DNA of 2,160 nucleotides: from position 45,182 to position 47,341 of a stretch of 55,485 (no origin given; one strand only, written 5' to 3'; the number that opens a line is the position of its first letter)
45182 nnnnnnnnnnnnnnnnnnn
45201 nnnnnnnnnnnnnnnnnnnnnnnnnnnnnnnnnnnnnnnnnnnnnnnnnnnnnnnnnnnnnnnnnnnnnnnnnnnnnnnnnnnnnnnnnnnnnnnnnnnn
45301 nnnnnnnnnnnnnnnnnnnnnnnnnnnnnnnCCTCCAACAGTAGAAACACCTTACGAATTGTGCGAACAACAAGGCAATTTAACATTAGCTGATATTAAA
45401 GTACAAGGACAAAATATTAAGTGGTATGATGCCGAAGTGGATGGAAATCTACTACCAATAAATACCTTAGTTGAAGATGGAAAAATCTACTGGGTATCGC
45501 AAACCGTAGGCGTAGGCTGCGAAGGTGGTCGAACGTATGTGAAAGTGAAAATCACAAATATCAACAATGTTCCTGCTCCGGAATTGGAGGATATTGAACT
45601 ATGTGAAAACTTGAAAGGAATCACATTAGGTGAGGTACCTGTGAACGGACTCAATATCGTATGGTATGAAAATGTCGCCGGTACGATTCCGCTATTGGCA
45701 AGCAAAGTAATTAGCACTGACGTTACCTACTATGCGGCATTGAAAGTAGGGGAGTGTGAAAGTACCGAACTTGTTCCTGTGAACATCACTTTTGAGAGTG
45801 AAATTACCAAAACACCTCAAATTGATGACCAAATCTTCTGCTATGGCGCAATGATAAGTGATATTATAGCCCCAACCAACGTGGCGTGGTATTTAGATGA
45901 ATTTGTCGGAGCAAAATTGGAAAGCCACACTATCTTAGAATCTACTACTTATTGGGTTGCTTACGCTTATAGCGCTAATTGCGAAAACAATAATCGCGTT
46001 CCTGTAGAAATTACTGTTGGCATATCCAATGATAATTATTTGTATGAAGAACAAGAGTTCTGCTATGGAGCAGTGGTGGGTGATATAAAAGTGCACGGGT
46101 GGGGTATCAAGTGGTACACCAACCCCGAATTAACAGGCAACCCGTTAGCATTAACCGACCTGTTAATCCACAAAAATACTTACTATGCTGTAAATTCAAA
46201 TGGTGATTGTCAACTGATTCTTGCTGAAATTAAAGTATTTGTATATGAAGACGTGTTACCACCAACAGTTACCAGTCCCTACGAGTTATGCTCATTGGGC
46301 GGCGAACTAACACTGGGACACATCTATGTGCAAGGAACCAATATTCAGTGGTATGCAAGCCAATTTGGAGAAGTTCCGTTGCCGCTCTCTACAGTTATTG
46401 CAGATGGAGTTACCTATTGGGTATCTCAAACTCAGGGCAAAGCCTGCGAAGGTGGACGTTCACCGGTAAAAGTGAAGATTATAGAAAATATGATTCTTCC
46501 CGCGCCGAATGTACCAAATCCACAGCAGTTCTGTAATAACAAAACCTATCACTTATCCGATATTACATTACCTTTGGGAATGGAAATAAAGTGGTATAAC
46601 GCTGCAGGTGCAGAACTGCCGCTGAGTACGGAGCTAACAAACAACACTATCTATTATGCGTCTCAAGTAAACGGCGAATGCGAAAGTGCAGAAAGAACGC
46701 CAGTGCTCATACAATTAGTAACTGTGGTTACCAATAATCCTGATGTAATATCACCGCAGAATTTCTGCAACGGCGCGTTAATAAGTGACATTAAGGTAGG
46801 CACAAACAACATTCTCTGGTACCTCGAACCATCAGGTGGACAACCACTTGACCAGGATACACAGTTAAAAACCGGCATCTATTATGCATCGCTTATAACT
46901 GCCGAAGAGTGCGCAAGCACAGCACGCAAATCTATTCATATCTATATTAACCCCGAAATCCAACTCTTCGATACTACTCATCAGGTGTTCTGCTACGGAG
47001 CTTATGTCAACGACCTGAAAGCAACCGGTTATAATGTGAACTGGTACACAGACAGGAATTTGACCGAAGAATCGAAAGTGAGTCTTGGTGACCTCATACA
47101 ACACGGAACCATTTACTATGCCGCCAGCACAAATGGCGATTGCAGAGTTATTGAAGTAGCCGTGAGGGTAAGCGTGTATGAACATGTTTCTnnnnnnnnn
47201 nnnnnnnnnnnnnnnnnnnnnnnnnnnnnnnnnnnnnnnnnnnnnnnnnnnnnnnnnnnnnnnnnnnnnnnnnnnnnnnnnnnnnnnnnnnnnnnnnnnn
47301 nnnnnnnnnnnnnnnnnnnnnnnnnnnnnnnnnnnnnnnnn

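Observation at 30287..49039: An 18.8-kb array of 80 two-cysteine ~78-aa modules is organised as 20 super-repeats of four fixed subtypes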

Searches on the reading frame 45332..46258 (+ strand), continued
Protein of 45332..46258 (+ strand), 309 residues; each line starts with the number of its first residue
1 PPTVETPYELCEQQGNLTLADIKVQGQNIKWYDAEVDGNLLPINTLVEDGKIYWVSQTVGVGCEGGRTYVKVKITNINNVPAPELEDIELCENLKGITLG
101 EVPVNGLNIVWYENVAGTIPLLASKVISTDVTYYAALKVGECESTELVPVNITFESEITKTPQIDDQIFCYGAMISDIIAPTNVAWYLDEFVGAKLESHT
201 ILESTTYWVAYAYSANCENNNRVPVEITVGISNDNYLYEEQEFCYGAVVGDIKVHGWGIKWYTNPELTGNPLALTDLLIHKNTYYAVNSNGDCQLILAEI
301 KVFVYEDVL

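Call 55: find_encoding_contigs(protein=P0003, flank=10000, max_places=2)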
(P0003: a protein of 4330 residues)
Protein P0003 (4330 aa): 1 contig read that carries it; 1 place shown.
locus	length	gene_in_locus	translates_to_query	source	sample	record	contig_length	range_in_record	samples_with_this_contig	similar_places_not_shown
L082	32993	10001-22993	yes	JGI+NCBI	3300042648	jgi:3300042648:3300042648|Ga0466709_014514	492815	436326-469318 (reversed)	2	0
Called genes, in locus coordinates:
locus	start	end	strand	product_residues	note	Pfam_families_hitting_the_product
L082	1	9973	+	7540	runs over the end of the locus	PF19081:Ig_7, PF19406:PKD_5, PF17963:Big_9, PF17803:Cadherin_4, PF17892:Cadherin_5, PF17963:Big_9, PF17892:Cadherin_5, PF17963:Big_9, +6 more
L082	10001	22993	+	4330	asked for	PF19081:Ig_7 (weak), PF02494:HYR (faint), PF18962:Por_Secre_tail (weak)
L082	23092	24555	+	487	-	PF10895:DUF2715 (faint), PF13505:OMP_b-brl (faint), PF13568:OMP_b-brl_2 (weak), PF00691:OmpA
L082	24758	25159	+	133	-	PF01035:DNA_binding_1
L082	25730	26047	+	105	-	PF04358:DsrC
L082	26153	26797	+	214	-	-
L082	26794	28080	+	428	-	PF13187:Fer4_9 (faint), PF13183:Fer4_8, PF02754:CCG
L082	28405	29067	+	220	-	PF00923:TAL_FSA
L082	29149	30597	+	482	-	PF19295:SufBD_N, PF01458:SUFBD_core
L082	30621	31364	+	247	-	PF02463:SMC_N (faint), PF00005:ABC_tran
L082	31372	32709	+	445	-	PF19295:SufBD_N, PF01458:SUFBD_core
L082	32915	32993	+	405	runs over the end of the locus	PF00155:Aminotran_1_2, PF00266:Aminotran_5, PF01053:Cys_Met_Meta_PP (weak), PF01041:DegT_DnrJ_EryC1 (weak), PF01212:Beta_elim_lyase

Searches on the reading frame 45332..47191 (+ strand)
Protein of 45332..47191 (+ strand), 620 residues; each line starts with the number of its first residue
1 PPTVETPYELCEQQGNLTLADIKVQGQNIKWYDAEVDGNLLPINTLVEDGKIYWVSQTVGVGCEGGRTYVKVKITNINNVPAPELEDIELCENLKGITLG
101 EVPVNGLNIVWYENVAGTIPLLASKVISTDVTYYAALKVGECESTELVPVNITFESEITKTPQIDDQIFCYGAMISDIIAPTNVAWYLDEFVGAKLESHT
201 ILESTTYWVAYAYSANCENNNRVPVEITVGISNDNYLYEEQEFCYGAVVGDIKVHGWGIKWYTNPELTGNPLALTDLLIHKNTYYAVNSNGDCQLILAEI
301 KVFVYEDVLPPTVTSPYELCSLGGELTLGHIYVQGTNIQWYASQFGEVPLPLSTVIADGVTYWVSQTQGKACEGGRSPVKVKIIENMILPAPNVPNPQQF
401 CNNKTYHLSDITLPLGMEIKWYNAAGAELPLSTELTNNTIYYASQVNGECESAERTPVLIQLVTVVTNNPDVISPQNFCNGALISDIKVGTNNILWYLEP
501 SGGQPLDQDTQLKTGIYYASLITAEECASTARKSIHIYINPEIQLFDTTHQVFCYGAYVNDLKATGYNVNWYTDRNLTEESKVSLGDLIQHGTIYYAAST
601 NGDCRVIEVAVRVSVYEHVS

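Call 58: predict_structure(alignment_id=A3)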
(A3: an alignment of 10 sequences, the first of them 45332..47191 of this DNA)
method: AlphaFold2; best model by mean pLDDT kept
length: 620 residues; sequences in the alignment: 10
mean_pLDDT: 87.5   pTM: 0.72
mean pLDDT of the five models: 87.5, 86.0, 85.2, 84.7, 83.3
residues with pLDDT >= 90: 285; 70-90: 312; 50-70: 23; < 50: 0
segments of 3 or more residues with pLDDT < 50: none
pLDDT, mean of each block of 10 residues (from residue 1): 89 79 86 91 93 89 86 77 81 78 78 86 84 87 85 82 82 81 86 85 91 79 87 77 91 92 90 94 92 87 88 94 89 89 88 93 85 89 91 90 85 88 87 84 93 93 86 90 89 89 87 93 76 92 87 89 95 94 95 95 92 83
secondary structure, 60 per line:
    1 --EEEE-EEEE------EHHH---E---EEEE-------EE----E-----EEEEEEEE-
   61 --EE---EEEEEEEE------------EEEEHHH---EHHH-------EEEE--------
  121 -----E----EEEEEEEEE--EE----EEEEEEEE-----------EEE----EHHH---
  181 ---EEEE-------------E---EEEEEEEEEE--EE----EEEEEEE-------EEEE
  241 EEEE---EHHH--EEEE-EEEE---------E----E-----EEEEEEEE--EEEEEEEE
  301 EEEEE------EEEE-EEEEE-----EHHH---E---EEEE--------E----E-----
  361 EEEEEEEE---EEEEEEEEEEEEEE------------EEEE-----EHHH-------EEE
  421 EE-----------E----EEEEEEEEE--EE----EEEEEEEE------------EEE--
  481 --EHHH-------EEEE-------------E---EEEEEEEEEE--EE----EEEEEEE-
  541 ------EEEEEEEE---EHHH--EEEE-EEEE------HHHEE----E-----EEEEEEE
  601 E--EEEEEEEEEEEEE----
elements in order: E3-6 E8-11 E29-32 E52-59 E68-75 E88-91 E109-112 E131-139 E148-155 E167-169 E184-187 E205-214 E223-229 E237-244 E254-257 E259-262 E283-290 E293-305 E312-315 E317-321 E338-341 E361-368 E372-385 E398-401 E418-422 E439-447 E456-463 E476-478 E494-497 E515-524 E533-539 E547-554 E564-567 E569-572 E594-601 E604-616
